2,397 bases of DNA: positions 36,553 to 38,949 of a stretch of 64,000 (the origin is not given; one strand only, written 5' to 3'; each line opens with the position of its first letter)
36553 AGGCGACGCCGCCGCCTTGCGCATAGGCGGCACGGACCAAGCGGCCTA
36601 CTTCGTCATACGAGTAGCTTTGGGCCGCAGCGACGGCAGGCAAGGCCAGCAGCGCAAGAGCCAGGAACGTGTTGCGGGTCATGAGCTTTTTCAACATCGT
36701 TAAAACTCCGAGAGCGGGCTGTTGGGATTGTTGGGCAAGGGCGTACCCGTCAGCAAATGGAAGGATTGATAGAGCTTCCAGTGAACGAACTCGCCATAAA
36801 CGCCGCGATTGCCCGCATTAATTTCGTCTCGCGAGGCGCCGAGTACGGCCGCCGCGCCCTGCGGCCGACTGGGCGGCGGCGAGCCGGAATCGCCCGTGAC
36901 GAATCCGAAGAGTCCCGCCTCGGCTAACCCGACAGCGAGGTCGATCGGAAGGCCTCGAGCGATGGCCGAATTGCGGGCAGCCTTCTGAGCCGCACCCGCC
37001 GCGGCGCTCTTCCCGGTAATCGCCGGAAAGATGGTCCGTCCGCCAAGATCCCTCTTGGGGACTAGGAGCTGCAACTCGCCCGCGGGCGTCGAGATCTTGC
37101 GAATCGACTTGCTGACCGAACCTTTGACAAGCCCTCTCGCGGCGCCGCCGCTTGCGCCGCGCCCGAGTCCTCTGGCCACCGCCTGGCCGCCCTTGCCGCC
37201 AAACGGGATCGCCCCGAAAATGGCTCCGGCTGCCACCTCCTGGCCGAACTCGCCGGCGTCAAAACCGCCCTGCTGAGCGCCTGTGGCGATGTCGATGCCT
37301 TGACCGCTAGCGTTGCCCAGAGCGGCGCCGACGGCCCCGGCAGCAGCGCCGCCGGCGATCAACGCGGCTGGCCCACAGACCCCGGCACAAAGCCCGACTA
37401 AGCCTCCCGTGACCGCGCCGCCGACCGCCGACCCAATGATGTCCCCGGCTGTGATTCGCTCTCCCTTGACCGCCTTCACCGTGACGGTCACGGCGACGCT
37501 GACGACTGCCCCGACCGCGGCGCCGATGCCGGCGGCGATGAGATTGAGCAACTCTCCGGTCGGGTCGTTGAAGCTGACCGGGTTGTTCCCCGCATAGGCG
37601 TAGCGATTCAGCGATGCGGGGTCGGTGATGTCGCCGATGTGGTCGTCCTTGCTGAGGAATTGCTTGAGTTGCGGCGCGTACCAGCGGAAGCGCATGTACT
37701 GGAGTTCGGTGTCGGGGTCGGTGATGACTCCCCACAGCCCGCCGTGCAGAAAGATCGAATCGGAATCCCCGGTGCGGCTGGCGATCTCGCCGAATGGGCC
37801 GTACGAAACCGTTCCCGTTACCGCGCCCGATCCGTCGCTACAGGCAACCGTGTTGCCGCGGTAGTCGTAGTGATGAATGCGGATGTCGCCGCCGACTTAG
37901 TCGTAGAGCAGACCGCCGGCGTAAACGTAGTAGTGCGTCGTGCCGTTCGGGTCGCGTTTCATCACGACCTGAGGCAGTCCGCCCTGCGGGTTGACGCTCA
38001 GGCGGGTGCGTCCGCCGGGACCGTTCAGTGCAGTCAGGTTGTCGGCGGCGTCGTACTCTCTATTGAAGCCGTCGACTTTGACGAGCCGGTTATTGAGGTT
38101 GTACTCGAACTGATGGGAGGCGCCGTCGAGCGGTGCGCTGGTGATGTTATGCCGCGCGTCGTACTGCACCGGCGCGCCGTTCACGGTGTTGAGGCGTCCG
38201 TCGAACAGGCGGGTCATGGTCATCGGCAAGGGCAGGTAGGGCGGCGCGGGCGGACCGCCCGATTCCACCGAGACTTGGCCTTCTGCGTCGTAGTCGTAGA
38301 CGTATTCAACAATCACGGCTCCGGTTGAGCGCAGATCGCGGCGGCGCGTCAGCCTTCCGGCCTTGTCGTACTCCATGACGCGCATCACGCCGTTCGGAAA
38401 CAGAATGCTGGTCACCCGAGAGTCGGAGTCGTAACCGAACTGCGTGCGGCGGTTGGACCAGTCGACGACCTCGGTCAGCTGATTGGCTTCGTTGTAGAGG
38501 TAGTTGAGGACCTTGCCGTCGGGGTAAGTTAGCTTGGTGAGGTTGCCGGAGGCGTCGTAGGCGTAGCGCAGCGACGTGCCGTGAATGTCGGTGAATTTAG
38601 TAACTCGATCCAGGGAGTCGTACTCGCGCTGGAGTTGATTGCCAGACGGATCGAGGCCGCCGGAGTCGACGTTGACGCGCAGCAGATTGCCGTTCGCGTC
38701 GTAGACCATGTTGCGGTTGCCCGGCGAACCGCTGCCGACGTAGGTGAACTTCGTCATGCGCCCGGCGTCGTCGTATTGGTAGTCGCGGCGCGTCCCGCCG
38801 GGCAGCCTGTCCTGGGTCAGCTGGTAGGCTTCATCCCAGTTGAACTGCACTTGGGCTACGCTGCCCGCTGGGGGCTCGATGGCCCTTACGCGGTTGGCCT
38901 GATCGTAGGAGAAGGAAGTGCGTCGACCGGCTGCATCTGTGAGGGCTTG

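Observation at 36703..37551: Uncharacterised Rhs C-terminal tip: glycine-zipper membrane region plus a motif-less about 130-aa domain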

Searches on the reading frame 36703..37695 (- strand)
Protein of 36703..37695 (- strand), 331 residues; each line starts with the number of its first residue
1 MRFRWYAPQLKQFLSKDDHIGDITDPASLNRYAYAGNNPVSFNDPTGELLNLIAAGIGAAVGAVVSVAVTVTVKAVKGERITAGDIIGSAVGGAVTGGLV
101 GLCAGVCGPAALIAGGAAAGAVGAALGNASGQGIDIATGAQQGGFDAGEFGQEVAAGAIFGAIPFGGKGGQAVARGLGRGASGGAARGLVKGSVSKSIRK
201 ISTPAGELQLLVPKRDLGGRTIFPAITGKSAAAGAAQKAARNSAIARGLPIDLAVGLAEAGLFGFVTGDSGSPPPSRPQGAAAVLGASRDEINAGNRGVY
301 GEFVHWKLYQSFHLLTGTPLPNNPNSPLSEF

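Call 7: search_protein_families(library=pfam, proteins=[window:36703-37695:-], max_evalue=0.1)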
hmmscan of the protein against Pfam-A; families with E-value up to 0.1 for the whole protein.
window:36703-37695:- (331 aa): 0 families

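Call 8: search_protein_families(library=ncbifam, proteins=[window:36703-37695:-], max_evalue=0.1)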
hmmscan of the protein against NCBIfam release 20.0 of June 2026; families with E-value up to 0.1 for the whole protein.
window:36703-37695:- (331 aa): 1 family
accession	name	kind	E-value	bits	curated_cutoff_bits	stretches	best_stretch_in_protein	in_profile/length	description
TIGR03696.1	Rhs_assc_core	domain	1.2e-11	45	32.5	1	1-47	33-75/76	RHS repeat-associated core domain-containing protein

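Call 10: find_homologous_proteins(query=window:36703-37551:-, max_evalue=0.001)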
Query window:36703-37551:- (283 aa): 2 proteins with E <= 0.001 among 8000 candidates.
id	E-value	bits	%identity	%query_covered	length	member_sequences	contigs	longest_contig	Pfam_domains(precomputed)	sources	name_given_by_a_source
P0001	4.9e-166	569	100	100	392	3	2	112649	PF25023.2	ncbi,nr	ncbi:MAG: RHS repeat-associated core domain-containing protein [Acidobacteria bacterium]|nr:RHS repe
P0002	1.1e-59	220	54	70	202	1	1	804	-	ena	-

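Call 15: find_encoding_contigs(protein=P0002, flank=5000)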
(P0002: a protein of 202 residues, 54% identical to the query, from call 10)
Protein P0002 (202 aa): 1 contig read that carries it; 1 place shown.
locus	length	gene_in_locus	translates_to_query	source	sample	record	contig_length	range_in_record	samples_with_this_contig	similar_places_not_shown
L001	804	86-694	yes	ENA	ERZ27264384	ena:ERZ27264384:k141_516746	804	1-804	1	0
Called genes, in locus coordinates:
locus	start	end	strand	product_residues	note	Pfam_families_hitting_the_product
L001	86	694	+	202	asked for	-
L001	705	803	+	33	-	?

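Call 20: search_protein_families(library=padloc, proteins=[window:36703-37551:-], max_evalue=0.1)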
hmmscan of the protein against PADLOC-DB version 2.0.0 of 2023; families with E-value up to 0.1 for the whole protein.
window:36703-37551:- (283 aa): 0 families

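Call 41: predict_structure(alignment_id=A2)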
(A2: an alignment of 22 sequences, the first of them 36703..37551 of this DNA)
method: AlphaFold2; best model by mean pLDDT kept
length: 283 residues; sequences in the alignment: 22
mean_pLDDT: 64.2   pTM: 0.36
mean pLDDT of the five models: 64.2, 61.8, 61.8, 60.7, 59.3
residues with pLDDT >= 90: 26; 70-90: 93; 50-70: 79; < 50: 85
segments of 3 or more residues with pLDDT < 50: 121-123, 125-150, 168-186, 191-206, 215-217, 219-227
pLDDT, mean of each block of 10 residues (from residue 1): 89 89 91 92 88 83 72 71 61 63 67 55 43 34 38 58 49 40 48 41 48 49 47 74 73 70 88 75 68
secondary structure, 60 per line:
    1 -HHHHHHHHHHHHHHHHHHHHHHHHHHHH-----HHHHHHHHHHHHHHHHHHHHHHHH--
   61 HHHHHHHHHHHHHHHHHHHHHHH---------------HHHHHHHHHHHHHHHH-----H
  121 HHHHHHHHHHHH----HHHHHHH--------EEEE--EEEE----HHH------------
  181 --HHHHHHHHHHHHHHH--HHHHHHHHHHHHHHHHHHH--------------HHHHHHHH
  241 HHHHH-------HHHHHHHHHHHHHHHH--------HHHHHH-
elements in order: H2-29 H35-58 H61-83 H99-114 H120-132 H137-143 E152-155 E158-161 H183-197 H200-218 H233-245 H253-268 H277-282

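Call 44: fold_search(model_id=the predicted structure, library=pdb)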
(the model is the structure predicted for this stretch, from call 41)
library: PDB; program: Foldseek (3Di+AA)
matches with E <= 10: 22; with E <= 0.001: 0
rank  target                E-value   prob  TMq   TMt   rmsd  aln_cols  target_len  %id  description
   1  8xjk_R                8.2e-01  0.16  0.15  0.15  12.3       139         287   11  Cloprosetnol bound Prostaglandin F2-alpha receptor-Gq Protein Complex (released 2024-02-28)
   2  8iq4_R                1.8e+00  0.11  0.15  0.15  12.3       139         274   11  Cryo-EM structure of Carboprost-bound prostaglandin-F2-alpha receptor-miniGq-Nb35 complex (released 2024-01-31)
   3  7d3u_G                1.9e+00  0.09  0.12  0.24  13.8       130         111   17  Structure of Mrp complex from Dietzia sp. DQ12-45-1b (released 2020-12-09)
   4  4huq_S                2.2e+00  0.44  0.27  0.42   6.9       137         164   15  Crystal Structure of a transporter (released 2013-04-17)
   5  7zm7_J                3.5e+00  0.18  0.19  0.25   7.7       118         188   14  CryoEM structure of mitochondrial complex I from Chaetomium thermophilum (inhibited by DDM) (released 2022-11-30)
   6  6lo8_A                3.6e+00  0.10  0.18  0.32   8.8       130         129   18  Cryo-EM structure of the TIM22 complex from yeast (released 2020-09-30)
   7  8ib4_Y                4.9e+00  0.09  0.19  0.30   7.2       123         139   15  Respiratory complex CI:CIII2, type IA, Wild type mouse under cold temperature (released 2024-09-18)
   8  8x61_D                4.9e+00  0.09  0.18  0.27   8.8       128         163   12  Cryo-EM structure of ATP-bound FtsE(E163Q)X (released 2024-05-08)
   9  8x61_C                5.4e+00  0.09  0.20  0.30   8.8       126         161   13  Cryo-EM structure of ATP-bound FtsE(E163Q)X (released 2024-05-08)
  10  8bef_Y                6.0e+00  0.10  0.20  0.36   7.8       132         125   12  Cryo-EM structure of the Arabidopsis thaliana I+III2 supercomplex (CI membrane core) (released 2023-01-11)
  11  7zmb_J                6.0e+00  0.10  0.18  0.25  12.7       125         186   15  CryoEM structure of mitochondrial complex I from Chaetomium thermophilum (state 2) (released 2022-11-30)
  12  8uca_AM               6.0e+00  0.07  0.16  0.26   9.0       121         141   18  Formation of I2+III2 supercomplex rescues respiratory chain defects (released 2025-01-15)
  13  8iuk_R                6.0e+00  0.05  0.14  0.14  11.9       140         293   10  Cryo-EM structure of the PGF2-alpha-bound human PTGFR-Gq complex (released 2023-07-12)
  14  9epq_R                6.9e+00  0.04  0.13  0.12  13.4       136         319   12  Cryo-EM Structure of Jumping Spider Rhodopsin-1 bound to a Giq heterotrimer (released 2024-10-23)
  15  7xge_A                7.3e+00  0.03  0.12  0.18  13.8       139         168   14  Crystal structure of MCL-1 in complex with computationally designed inhibitor protein (released 2022-07-20)
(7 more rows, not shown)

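Call 47: search_protein_families(library=pfam, alignment_id=A2, max_evalue=1)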
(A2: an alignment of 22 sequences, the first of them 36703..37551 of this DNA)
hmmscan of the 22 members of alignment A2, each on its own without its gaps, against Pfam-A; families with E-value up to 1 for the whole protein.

A. member 1, window:36703-37551:- (283 aa): 0 families

B. families by the number of members that match (of 22 scanned): 3 families
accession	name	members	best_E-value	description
PF20052.5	GAP1-C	1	0.0073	GTPase-associated protein 1, C-terminal domain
PF12881.12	NUT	1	0.17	NUT protein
PF14245.11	Pilin_PilA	1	0.53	Type IV pilin PilA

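Call 48: search_solved_structures(query=A2, max_evalue=10)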
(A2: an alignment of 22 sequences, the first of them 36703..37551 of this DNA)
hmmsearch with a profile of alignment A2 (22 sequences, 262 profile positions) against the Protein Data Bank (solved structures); distinct sequences matched with E-value up to 10: 7.
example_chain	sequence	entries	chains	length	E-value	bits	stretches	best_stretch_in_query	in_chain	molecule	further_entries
7ojf_A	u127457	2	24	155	0.074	16.1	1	33-88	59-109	Outer membrane lipoprotein slyB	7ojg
6x65_N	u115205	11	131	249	0.17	14.9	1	95-148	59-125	Outer membrane protein, OmpA family protein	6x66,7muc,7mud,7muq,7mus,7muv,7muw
9e2g_0Q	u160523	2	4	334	0.61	13.1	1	27-97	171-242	Nucleoside diphosphate kinase, putative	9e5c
7db5_A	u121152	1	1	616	0.79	12.7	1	205-241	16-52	Alpha-L-fucosidase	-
3re3_A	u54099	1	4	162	1.7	11.6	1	62-136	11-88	2-C-methyl-D-erythritol 2,4-cyclodiphosphate synthase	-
7r81_a2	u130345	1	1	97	1.9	11.5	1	110-194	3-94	40S ribosomal protein S25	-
5j0l_A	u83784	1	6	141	4.4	10.3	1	113-222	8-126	designed protein 3L6HC2_2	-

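Call 88: list_cluster_members(proteins=[P0001, P0003, P0005, P0006, P0014, P0016, P0018, P0019, P0009, P0013])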
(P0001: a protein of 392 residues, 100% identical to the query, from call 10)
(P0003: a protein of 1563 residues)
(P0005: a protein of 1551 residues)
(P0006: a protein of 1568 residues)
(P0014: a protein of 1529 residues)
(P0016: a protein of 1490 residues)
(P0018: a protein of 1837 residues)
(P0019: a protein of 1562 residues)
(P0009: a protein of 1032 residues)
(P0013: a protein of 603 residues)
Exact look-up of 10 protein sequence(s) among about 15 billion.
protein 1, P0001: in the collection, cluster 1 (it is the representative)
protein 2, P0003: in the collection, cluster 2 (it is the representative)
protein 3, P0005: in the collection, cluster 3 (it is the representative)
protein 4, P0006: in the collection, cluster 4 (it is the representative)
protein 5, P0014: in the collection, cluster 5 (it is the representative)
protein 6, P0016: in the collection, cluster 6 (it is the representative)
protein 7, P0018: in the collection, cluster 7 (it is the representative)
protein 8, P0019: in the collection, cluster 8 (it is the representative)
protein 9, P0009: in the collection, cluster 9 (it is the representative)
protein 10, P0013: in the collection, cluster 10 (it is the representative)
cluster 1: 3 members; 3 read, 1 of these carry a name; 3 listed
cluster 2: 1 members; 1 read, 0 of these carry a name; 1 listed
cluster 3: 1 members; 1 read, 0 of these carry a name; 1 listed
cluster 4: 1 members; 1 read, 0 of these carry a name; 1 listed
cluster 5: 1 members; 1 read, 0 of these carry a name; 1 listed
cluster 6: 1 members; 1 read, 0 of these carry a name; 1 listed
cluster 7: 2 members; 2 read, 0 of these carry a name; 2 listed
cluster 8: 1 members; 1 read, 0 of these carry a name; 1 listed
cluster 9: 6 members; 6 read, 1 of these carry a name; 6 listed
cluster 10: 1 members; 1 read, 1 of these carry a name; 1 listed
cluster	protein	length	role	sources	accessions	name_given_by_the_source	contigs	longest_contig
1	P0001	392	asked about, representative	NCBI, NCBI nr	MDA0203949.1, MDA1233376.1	MAG: RHS repeat-associated core domain-containing protein [Acidobacteria bacterium] | RHS repeat-associated core domain-containing protein [Acidobacteriota bacterium]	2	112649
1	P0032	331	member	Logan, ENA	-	-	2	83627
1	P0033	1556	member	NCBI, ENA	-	-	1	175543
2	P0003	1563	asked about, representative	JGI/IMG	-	-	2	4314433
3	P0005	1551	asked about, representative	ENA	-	-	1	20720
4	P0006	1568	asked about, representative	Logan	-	-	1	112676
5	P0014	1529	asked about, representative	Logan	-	-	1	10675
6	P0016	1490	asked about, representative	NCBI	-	-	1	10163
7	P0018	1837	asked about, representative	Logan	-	-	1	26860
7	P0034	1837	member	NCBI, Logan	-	-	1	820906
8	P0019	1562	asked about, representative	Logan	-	-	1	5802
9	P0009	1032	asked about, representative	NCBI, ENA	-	-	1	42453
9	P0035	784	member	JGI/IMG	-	YD repeat-containing protein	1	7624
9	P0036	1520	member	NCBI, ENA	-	-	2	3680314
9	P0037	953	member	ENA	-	-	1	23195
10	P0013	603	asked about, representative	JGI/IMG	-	RHS repeat-associated protein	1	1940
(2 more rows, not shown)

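Call 89: find_encoding_contigs(protein=P0001, flank=1500, max_places=6)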
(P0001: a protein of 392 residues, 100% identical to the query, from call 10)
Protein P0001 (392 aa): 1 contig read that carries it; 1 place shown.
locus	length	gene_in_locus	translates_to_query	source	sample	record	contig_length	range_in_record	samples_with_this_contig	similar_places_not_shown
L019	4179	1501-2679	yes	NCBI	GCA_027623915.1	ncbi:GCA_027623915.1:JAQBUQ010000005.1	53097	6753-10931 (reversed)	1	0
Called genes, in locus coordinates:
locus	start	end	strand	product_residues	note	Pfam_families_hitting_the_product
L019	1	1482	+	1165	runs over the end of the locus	PF20148:DUF6531, PF01483:P_proprotein, PF25023:TEN_YD-shell, PF05593:RHS_repeat, PF25023:TEN_YD-shell, PF05593:RHS_repeat (weak), PF25023:TEN_YD-shell, PF05593:RHS_repeat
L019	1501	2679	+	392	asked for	PF25023:TEN_YD-shell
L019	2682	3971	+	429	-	PF00041:fn3 (weak)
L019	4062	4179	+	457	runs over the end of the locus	PF00884:Sulfatase, PF01663:Phosphodiest (weak), PF02995:DUF229 (weak), PF16347:SGSH_C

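Call 90: find_encoding_contigs(protein=P0032, flank=1500, max_places=6)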
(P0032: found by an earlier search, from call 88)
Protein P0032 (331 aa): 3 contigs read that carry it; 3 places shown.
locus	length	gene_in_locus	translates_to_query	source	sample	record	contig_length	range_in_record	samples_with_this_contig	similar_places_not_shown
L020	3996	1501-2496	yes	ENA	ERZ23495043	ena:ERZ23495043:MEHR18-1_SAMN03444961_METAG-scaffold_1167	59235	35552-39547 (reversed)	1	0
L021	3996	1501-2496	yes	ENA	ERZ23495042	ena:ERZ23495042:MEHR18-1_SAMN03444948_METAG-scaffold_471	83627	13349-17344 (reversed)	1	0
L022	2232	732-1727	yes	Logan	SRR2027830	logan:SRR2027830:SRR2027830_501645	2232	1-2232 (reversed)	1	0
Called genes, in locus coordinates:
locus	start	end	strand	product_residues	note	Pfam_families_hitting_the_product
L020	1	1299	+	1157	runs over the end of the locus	PF20148:DUF6531, PF01483:P_proprotein, PF25023:TEN_YD-shell, PF05593:RHS_repeat, PF25023:TEN_YD-shell, PF05593:RHS_repeat (weak), PF25023:TEN_YD-shell, PF05593:RHS_repeat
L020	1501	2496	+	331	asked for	-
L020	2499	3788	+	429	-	PF00041:fn3 (weak)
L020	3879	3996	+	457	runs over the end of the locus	PF00884:Sulfatase, PF01663:Phosphodiest (weak), PF02995:DUF229 (weak), PF16347:SGSH_C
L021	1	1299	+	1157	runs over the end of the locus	PF20148:DUF6531, PF01483:P_proprotein, PF25023:TEN_YD-shell, PF05593:RHS_repeat, PF25023:TEN_YD-shell, PF05593:RHS_repeat (weak), PF25023:TEN_YD-shell, PF05593:RHS_repeat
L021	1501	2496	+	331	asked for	-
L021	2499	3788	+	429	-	PF00041:fn3 (weak)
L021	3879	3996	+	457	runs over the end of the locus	PF00884:Sulfatase, PF01663:Phosphodiest (weak), PF02995:DUF229 (weak), PF16347:SGSH_C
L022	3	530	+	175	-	?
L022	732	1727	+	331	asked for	-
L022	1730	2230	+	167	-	?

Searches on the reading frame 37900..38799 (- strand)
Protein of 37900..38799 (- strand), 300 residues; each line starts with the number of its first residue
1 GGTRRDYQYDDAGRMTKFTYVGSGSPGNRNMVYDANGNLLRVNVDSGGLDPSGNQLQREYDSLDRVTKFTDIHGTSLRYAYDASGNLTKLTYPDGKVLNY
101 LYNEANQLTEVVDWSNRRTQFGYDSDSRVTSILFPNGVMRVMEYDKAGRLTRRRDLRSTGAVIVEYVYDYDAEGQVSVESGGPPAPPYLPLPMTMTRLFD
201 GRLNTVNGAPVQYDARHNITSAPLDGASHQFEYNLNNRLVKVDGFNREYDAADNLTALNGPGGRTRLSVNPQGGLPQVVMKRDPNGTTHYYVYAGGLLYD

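Call 49: find_homologous_proteins(query=window:37900-38799:-, max_evalue=1e-20)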
Query window:37900-38799:- (300 aa): 6 proteins with E <= 1e-20 among 1050 candidates.
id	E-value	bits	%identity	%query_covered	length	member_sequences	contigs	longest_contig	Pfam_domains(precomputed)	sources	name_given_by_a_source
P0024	3.6e-29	120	29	65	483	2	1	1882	PF05593.20,PF25023.2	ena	-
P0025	5.4e-25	107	28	69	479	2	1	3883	PF05593.20,PF25023.2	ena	-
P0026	9.1e-22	96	27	81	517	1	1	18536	PF05593.20,PF25023.2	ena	-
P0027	3.7e-21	94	33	69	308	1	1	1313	PF05593.20,PF25023.2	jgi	-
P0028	7.2e-21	93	26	89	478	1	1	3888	PF05593.20,PF25023.2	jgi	jgi:YD repeat-containing protein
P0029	8.2e-21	93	39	43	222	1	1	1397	PF05593.20,PF25023.2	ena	-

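Call 50: find_related_loci(query=window:37900-38799:-, collection=metagenome_contigs, flank=4000)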
Query window:37900-38799:- (300 aa) in metagenome_contigs; peptide patterns used: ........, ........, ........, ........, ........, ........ (x = any residue, [..] = any of these).
79 stretches matched a pattern; 2 encode a relative of the query (tblastn E <= 1e-3); 2 distinct loci.
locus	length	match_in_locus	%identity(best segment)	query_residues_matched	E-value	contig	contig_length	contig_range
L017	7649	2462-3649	30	2-293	3e-17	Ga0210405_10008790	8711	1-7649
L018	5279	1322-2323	31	2-297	6e-16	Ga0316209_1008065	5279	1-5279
